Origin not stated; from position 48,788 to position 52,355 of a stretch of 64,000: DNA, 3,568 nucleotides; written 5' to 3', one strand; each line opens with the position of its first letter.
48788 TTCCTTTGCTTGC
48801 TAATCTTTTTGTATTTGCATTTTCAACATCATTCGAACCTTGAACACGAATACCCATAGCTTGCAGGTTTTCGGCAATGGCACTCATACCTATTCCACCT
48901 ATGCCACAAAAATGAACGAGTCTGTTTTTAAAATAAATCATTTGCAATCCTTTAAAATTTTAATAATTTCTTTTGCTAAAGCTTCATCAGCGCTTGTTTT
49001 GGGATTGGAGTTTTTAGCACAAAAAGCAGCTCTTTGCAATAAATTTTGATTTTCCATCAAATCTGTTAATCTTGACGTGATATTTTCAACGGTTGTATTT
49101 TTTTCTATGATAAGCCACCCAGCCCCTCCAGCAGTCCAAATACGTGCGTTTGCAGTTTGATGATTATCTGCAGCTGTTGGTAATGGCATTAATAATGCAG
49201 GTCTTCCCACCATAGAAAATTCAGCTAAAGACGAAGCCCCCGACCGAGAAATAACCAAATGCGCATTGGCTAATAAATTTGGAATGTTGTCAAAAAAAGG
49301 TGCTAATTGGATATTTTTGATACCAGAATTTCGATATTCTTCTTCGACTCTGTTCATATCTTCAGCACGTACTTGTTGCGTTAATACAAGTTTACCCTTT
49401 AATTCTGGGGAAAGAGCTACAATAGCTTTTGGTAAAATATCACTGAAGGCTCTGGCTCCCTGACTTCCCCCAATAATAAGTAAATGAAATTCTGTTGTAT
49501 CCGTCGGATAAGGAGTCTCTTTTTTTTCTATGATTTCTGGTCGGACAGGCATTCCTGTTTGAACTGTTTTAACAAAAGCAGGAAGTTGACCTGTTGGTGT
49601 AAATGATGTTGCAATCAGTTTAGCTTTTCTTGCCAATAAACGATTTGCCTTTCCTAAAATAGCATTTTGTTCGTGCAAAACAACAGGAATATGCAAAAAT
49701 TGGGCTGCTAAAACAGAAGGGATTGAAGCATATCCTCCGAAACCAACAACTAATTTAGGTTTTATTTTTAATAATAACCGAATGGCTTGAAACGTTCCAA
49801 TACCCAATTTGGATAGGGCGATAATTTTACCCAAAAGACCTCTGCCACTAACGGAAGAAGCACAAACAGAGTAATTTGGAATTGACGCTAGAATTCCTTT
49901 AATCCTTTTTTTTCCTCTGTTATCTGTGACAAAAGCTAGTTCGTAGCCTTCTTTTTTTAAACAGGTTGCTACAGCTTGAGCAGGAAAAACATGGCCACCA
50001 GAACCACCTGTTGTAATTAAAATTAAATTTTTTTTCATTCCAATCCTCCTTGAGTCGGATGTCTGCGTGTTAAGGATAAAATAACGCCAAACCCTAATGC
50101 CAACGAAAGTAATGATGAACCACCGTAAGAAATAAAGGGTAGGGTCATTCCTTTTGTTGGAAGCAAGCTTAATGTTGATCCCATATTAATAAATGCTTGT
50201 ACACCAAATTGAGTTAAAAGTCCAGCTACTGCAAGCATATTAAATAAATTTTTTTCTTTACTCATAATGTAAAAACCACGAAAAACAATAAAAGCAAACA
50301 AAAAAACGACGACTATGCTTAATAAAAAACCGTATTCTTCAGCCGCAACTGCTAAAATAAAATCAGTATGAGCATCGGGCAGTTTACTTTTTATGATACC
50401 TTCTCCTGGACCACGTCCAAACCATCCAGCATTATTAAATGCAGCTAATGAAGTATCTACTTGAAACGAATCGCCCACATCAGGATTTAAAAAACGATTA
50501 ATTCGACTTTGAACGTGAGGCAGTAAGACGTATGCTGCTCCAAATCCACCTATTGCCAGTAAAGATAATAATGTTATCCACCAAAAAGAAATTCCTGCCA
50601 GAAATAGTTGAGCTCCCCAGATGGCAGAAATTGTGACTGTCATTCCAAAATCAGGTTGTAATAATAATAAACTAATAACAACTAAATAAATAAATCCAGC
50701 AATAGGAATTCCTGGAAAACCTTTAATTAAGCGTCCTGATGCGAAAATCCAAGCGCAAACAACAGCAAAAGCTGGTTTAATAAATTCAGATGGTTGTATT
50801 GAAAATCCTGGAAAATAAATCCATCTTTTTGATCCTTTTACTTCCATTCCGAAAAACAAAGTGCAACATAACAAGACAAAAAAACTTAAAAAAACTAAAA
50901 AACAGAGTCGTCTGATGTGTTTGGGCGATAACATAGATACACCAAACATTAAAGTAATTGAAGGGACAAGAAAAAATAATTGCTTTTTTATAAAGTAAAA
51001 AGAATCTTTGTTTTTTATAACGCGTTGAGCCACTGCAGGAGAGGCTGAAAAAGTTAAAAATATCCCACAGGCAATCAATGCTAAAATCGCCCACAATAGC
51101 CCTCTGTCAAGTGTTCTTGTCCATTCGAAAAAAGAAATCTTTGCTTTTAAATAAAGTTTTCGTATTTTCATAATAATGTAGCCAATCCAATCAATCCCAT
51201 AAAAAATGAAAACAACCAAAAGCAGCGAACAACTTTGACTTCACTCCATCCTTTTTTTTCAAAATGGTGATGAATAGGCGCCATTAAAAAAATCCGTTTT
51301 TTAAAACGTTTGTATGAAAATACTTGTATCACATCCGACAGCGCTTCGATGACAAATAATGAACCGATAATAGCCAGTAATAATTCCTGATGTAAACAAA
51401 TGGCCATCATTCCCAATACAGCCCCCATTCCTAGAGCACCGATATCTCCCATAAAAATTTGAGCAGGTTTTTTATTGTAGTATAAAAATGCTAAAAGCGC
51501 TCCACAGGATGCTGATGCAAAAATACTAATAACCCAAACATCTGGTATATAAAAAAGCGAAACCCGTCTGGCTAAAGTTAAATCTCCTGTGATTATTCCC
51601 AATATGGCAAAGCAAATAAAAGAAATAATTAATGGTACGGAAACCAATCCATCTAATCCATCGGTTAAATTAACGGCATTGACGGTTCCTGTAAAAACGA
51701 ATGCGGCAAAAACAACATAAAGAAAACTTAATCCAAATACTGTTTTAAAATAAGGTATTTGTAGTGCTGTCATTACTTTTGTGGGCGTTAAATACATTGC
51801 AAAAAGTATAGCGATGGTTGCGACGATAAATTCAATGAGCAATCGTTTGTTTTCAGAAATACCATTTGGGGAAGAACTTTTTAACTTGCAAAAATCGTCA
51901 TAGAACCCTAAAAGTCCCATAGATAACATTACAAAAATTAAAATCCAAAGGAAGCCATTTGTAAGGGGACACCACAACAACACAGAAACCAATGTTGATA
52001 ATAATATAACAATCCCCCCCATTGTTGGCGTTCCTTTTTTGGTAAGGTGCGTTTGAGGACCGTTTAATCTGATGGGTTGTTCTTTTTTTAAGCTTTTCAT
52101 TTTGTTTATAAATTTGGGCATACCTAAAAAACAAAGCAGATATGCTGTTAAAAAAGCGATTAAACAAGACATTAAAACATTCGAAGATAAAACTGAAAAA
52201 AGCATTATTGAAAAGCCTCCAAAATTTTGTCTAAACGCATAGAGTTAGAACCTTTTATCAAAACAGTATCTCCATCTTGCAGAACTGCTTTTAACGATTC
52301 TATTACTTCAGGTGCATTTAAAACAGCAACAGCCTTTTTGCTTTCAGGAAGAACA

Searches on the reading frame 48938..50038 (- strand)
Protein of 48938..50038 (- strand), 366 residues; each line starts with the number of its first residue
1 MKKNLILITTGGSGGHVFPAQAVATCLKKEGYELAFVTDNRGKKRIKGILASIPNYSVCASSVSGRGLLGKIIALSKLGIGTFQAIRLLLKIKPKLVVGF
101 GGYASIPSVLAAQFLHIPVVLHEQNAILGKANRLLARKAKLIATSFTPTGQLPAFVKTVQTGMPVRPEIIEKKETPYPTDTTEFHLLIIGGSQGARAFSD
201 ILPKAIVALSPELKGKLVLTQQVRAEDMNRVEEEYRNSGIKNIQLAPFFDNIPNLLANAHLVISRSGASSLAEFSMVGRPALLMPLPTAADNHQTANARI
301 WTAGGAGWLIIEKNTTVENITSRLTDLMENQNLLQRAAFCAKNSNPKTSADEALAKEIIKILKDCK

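Call 23: search_protein_families(library=pfam, proteins=[window:48938-50038:-], max_evalue=0.001)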
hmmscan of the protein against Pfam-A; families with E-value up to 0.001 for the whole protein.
window:48938-50038:- (366 aa): 2 families
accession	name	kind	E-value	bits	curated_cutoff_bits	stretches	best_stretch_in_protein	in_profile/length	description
PF04101.22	Glyco_tran_28_C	-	1e-31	110.6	22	1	186-342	2-155/166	Glycosyltransferase family 28 C-terminal domain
PF03033.26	Glyco_transf_28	-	2.8e-31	108.9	26.2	1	6-143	1-138/139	Glycosyltransferase family 28 N-terminal domain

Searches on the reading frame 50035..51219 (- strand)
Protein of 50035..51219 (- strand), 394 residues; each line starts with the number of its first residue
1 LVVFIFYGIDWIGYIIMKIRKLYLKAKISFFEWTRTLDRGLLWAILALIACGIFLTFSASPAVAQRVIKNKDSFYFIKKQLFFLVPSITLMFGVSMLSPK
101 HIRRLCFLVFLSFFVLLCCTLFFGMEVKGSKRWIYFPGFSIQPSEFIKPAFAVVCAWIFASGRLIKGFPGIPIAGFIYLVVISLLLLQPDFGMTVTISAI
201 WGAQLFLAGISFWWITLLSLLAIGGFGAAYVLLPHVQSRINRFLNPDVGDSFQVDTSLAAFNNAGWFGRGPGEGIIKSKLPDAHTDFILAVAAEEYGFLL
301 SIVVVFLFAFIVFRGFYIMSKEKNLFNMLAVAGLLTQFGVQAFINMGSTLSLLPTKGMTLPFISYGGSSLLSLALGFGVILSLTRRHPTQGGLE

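Call 23: search_protein_families(library=pfam, proteins=[window:50035-51219:-], max_evalue=0.001)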
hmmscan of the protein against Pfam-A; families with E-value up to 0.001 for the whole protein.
window:50035-51219:- (394 aa): 1 family
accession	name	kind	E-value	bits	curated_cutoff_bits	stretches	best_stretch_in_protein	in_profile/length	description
PF01098.24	FTSW_RODA_SPOVE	-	1.6e-75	254.8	26.4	1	41-385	3-352/356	Cell cycle protein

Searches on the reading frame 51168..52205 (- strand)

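Call 23: search_protein_families(library=pfam, proteins=[window:51168-52205:-], max_evalue=0.001)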
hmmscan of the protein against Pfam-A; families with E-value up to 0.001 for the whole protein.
window:51168-52205:- (345 aa): 2 families
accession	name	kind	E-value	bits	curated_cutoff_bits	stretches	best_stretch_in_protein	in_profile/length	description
PF00953.26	Glycos_transf_4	-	2.6e-29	102.7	27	1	87-271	2-159/160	Glycosyl transferase family 4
PF10555.14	MraY_sig1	-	1e-05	25.2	20.1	1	56-68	1-13/13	Phospho-N-acetylmuramoyl-pentapeptide-transferase signature 1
